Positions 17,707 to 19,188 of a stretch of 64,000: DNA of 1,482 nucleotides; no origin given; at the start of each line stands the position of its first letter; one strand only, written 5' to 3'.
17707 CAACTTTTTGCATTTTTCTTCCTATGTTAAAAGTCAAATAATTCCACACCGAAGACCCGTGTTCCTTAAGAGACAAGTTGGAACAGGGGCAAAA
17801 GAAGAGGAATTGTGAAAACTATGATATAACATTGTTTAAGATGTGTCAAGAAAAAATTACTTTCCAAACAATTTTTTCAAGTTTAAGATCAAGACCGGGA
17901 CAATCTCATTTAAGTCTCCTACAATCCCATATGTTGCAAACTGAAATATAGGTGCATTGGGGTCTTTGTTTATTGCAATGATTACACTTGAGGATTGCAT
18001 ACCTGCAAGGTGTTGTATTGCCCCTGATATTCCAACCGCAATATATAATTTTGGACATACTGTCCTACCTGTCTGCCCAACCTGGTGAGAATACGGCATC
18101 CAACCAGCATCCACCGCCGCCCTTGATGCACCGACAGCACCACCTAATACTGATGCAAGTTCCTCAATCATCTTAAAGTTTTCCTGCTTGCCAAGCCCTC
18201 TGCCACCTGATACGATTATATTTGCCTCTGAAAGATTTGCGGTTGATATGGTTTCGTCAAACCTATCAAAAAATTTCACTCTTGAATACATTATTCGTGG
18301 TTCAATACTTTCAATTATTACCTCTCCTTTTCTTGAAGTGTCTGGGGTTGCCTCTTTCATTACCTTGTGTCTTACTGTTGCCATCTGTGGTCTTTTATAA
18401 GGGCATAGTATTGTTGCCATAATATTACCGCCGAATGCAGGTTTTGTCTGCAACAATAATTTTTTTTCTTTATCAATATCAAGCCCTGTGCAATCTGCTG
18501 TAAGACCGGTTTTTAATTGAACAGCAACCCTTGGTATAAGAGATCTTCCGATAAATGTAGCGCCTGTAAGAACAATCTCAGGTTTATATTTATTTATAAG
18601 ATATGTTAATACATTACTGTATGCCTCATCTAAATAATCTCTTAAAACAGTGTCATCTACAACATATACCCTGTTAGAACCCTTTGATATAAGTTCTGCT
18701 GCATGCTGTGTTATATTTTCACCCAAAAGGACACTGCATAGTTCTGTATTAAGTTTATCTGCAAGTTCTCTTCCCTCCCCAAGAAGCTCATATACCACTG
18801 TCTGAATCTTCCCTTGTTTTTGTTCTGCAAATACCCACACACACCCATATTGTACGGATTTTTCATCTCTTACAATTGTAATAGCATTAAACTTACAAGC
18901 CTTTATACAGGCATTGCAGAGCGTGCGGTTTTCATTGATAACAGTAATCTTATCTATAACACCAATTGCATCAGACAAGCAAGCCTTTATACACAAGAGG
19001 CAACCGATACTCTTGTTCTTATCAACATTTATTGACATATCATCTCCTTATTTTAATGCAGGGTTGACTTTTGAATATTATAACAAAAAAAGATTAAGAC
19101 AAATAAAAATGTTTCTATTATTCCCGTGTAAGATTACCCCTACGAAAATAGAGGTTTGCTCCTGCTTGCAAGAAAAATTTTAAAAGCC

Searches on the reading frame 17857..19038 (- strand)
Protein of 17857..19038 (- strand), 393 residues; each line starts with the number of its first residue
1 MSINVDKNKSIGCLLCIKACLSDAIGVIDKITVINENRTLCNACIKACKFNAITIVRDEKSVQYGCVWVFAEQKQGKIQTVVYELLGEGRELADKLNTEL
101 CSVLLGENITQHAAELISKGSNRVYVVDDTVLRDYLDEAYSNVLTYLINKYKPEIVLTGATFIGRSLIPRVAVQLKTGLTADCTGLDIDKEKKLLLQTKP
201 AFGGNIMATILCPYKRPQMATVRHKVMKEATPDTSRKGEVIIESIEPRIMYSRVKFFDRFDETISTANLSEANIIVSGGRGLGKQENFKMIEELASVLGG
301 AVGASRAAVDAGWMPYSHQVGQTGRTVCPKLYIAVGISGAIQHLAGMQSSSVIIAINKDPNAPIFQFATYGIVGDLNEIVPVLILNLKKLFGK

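Call 4: search_protein_families(library=pfam, proteins=[window:17857-19038:-], max_evalue=0.01)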
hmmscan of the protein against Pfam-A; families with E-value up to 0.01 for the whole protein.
window:17857-19038:- (393 aa): 5 families
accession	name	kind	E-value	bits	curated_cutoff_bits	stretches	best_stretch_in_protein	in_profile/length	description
PF01012.27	ETF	-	9.4e-48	162.8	26.7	1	67-241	1-174/181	Electron transfer flavoprotein domain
PF00766.25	ETF_alpha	-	3.6e-39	133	27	1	268-348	1-81/81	Electron transfer flavoprotein FAD-binding domain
PF12838.12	Fer4_7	-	0.00013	22.8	27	0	40-59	4-23/52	4Fe-4S dicluster domain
PF14697.11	Fer4_21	-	0.00051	20.6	35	1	5-54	3-58/59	4Fe-4S dicluster domain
PF00037.32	Fer4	-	0.00066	19.8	21.1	0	40-54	10-24/24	4Fe-4S binding domain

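Call 5: search_protein_families(library=ncbifam, proteins=[window:17857-19038:-], max_evalue=0.01)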
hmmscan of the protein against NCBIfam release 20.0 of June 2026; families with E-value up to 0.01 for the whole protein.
window:17857-19038:- (393 aa): 26 families (the best 25 are shown)
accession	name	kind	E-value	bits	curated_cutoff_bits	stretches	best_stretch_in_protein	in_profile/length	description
NF042970.1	AcrlCoAredClosAcrA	equivalog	4.8e-108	361.5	600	2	191-389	156-359/360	acryloyl-CoA reductase electron transfer subunit beta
NF008884.0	PRK11916.1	equivalog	4.2e-43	147.9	528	1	84-388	19-311/312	electron transfer flavoprotein subunit alpha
NF038209.1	mft_etfA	equivalog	8e-42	143.6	240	1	103-384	28-299/303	mycofactocin-associated electron transfer flavoprotein alpha subunit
NF002889.0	PRK03363.1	equivalog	9.7e-41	140.1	549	1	64-387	4-311/313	electron transfer flavoprotein subunit alpha/FixB family protein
NF051845.1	EtFlavAlphaProt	equivalog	1.1e-36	126.8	600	1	67-387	93-399/406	electron transfer flavoprotein subunit alpha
TIGR01944.1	rnfB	subfamily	7.4e-08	32.2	68.7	1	4-64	109-171/190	RnfABCDGE type electron transport complex subunit B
NF005415.0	PRK06991.1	equivalog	1.2e-06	28.4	281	1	5-56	82-135/284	electron transport complex subunit RsxB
NF038196.1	ferrodoxin_EFR1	subfamily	1.7e-06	28.3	75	1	4-63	181-240/242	EFR1 family ferrodoxin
NF003475.0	PRK05113.1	equivalog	2.7e-06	27.4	203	1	5-63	110-170/190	electron transport complex subunit RsxB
NF043069.1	T4HPD_activ_SAM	equivalog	2.3e-05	23.9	425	1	3-62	46-106/299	trans-4-hydroxy-L-proline dehydratase activase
NF045874.1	Vhu_polyferre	exception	0.00019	20.3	600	1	8-56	128-177/381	F420-non-reducing hydrogenase associated-polyferredoxin VhuB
NF040770.1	hetero_SS_HdrA2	exception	0.00021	19.5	1100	1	2-62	571-632/777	CoB-CoM heterodisulfide reductase HdrA2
TIGR02700.1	flavo_MJ0208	hypoth_equivalog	0.00036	19.9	251.35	1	3-54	143-195/234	dihydromethanopterin reductase (acceptor)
NF006446.0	PRK08764.1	equivalog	0.00076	19.4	220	1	9-55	87-135/139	Rnf electron transport complex subunit RnfB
NF040864.1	HgcB_ferredoxin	equivalog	0.00093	19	99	1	2-56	8-64/93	mercury methylation ferredoxin HgcB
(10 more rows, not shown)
